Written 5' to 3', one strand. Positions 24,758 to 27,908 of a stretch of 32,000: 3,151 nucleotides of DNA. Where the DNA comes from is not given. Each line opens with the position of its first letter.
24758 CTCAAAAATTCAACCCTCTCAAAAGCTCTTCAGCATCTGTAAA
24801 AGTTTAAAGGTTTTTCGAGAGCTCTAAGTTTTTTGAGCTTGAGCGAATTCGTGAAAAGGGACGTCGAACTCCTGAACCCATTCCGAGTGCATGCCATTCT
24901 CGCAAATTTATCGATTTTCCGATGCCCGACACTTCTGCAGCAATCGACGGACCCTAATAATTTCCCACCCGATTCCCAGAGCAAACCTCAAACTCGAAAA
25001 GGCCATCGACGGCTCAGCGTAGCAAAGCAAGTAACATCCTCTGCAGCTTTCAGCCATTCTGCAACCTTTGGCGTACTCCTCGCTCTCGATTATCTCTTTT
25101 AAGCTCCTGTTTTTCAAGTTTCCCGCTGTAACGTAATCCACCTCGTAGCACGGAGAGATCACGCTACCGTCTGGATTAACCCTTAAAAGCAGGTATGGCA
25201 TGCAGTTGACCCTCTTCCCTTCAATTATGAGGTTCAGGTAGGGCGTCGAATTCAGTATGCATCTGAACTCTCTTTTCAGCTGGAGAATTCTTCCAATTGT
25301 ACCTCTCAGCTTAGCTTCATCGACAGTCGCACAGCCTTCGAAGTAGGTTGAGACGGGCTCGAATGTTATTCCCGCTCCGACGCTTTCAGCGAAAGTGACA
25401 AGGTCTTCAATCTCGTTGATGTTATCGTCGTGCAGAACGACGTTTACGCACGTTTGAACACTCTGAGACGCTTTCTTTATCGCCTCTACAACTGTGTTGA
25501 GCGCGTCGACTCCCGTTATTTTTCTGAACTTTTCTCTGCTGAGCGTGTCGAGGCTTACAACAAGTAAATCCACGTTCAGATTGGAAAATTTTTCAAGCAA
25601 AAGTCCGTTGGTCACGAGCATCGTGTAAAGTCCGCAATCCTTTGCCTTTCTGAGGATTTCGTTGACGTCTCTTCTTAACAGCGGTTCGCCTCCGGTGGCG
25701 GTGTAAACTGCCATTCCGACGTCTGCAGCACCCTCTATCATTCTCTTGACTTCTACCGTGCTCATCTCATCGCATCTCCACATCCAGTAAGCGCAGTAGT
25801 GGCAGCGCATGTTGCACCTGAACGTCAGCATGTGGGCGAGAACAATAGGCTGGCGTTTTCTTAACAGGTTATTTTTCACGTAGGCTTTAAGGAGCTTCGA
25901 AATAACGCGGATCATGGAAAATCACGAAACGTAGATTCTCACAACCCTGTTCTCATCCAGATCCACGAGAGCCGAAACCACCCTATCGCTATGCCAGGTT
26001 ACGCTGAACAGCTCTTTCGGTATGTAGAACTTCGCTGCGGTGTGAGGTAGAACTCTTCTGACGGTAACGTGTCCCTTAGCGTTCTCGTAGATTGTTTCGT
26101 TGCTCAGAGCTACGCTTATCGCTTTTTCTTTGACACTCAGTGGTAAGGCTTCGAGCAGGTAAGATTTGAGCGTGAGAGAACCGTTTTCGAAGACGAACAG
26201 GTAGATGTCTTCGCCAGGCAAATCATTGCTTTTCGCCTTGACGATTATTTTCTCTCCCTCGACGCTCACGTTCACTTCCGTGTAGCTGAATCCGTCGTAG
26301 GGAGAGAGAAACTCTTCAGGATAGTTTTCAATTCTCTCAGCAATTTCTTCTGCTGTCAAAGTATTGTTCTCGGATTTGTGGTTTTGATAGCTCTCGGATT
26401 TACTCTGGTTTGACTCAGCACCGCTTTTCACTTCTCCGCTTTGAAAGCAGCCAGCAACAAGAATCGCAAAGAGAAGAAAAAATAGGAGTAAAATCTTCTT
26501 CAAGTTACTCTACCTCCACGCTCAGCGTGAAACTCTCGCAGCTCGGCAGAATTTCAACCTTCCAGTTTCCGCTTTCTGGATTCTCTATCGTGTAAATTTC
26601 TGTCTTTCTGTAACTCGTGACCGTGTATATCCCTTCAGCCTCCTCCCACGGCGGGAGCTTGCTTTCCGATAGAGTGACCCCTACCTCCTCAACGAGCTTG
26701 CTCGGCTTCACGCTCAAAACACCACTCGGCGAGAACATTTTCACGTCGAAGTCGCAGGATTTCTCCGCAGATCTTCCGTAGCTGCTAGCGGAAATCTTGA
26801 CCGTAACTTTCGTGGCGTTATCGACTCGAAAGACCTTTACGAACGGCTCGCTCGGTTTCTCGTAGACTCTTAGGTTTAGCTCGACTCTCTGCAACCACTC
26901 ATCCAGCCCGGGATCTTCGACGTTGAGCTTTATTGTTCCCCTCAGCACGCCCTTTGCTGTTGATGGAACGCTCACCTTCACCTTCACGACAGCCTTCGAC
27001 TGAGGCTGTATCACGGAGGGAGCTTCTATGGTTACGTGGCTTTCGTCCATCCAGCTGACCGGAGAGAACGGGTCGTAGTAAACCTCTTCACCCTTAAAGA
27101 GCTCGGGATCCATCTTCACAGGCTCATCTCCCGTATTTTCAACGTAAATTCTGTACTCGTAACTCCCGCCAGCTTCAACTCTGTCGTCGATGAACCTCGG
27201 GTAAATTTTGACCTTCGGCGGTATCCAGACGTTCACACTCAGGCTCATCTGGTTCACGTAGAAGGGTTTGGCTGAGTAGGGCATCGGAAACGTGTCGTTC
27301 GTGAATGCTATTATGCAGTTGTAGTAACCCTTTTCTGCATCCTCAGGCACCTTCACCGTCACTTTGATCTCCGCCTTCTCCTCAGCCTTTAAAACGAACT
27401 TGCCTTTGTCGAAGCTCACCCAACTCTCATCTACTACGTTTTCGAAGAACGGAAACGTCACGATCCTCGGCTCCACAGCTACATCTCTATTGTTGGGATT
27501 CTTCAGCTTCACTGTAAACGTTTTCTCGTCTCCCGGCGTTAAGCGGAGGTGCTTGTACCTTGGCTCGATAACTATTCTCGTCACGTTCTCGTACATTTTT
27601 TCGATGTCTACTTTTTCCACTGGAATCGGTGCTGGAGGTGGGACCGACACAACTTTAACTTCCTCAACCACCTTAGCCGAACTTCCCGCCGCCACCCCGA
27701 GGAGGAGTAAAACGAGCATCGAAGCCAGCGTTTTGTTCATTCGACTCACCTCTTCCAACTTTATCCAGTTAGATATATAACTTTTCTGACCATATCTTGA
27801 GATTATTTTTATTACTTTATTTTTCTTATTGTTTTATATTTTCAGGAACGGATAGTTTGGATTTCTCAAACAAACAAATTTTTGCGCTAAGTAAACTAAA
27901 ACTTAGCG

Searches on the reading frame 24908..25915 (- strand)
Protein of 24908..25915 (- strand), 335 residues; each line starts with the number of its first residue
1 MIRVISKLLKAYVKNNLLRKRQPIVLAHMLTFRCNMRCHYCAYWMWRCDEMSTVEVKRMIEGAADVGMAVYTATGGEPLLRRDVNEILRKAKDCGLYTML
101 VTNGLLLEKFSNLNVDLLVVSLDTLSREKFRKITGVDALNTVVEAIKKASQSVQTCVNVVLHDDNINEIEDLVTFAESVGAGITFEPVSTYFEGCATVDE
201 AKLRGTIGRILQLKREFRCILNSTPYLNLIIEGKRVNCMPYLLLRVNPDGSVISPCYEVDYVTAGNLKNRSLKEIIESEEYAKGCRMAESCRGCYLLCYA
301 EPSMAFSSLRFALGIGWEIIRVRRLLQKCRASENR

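Call 10: search_protein_families(library=pfam, proteins=[window:24908-25915:-], max_evalue=0.001)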
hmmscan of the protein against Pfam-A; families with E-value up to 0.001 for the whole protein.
window:24908-25915:- (335 aa): 4 families
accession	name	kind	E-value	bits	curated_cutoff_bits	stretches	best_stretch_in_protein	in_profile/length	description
PF04055.27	Radical_SAM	-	6.8e-25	88.6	29.5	1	31-175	4-165/166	Radical SAM superfamily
PF11946.13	DUF3463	-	2.2e-09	37.7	31.3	1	199-307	20-123/134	Domain of unknown function (DUF3463)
PF13186.11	SPASM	-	6.3e-08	33.2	21.5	1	240-295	4-67/67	Iron-sulfur cluster-binding domain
PF13353.11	Fer4_12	-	0.00038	21.2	22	1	33-130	14-117/137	4Fe-4S single cluster domain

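Call 72: search_protein_families(library=ncbifam, proteins=[window:24908-25915:-], max_evalue=0.00001)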
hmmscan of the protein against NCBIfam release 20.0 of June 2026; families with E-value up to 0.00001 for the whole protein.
window:24908-25915:- (335 aa): 42 families (the best 25 are shown)
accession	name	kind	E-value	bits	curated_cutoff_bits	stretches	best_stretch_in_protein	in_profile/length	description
TIGR03961.1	rSAM_PTO1314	hypoth_equivalog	8.4e-42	143.6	306.05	1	9-304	9-308/332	PTO1314 family radical SAM protein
TIGR02668.1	moaA_archaeal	equivalog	4.4e-29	101.4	325.25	1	29-179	15-177/303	GTP 3',8-cyclase MoaA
TIGR02666.1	moaA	equivalog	2.9e-28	98.8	284.05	1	30-185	16-189/336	GTP 3',8-cyclase MoaA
TIGR02109.1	PQQ_syn_pqqE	equivalog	1.3e-27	96.7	381.35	1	22-294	5-302/358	pyrroloquinoline quinone biosynthesis protein PqqE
NF001199.0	PRK00164.2-1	equivalog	3.8e-26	91.9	231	1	29-180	17-179/308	GTP 3',8-cyclase MoaA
TIGR04545.1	rSAM_ahbD_hemeb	equivalog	2.8e-22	79.6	500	1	26-182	2-168/339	heme b synthase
TIGR03470.1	HpnH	equivalog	4.2e-22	78.5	225.05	1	11-304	13-315/318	adenosyl-hopene transferase HpnH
NF045574.1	sacti_mat_StsB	exception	1.8e-21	76.5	625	1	30-179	102-259/466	StsB family radical SAM/SPASM domain sactipeptide maturase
TIGR04347.1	pseudo_SAM_Halo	equivalog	1.4e-20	74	525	1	19-180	34-203/390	TIGR04347 family pseudo-SAM/SPASM protein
TIGR04317.1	W_rSAM_matur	equivalog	4.1e-19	68.9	380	1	30-283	10-297/349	tungsten cofactor oxidoreductase radical SAM maturase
TIGR04055.1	rSAM_NirJ2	equivalog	6.7e-19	68.6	500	1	30-181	6-166/326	putative heme d1 biosynthesis radical SAM protein NirJ2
NF038283.1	viperin_w_prok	equivalog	1.5e-17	63.6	180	1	28-175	6-174/281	viperin family antiviral radical SAM protein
TIGR04051.1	rSAM_NirJ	equivalog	1.3e-16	60.5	515.45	1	23-178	2-165/354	heme d1 biosynthesis radical SAM protein NirJ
TIGR04546.1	rSAM_ahbC_deAc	equivalog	2.3e-16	59.6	650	1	20-173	36-197/390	12,18-didecarboxysiroheme deacetylase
TIGR03962.1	mycofact_rSAM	equivalog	5.2e-16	58.7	265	1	22-206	10-203/339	mycofactocin radical SAM maturase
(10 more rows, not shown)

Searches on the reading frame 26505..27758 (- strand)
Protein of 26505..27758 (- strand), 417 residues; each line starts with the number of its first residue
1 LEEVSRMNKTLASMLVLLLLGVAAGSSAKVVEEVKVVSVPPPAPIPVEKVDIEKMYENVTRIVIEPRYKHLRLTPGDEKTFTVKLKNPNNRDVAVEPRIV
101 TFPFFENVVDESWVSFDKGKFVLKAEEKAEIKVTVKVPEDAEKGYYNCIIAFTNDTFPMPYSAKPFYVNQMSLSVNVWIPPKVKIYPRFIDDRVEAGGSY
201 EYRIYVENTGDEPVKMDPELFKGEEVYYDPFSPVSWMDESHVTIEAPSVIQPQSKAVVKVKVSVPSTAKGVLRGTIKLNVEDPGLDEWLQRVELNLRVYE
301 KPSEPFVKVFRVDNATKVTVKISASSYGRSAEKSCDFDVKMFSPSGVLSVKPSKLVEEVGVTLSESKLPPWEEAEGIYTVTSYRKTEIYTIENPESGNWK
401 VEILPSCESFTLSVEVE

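Call 10: search_protein_families(library=pfam, proteins=[window:26505-27758:-], max_evalue=0.001)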
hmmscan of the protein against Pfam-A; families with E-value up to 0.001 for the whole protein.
window:26505-27758:- (417 aa): 4 families
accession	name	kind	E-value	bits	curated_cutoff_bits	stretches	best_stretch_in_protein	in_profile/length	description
PF10633.15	NPCBM_assoc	-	9e-09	35.9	24.4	0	120-147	44-70/78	NPCBM-associated, NEW3 domain of alpha-galactosidase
PF06030.18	WxLIP_PGBD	-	1.8e-08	34.9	27.3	0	68-99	18-49/121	WxL Interacting Protein, peptidoglycan binding domain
PF06280.18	fn3_5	-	7.1e-06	27.1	27.6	0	76-154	7-100/112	Fn3-like domain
PF01917.21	Arch_flagellin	-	0.00068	20.5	29.5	0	194-277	62-151/162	Archaebacterial flagellin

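Call 72: search_protein_families(library=ncbifam, proteins=[window:26505-27758:-], max_evalue=0.00001)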
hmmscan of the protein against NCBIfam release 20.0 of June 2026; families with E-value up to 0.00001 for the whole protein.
window:26505-27758:- (417 aa): 0 families
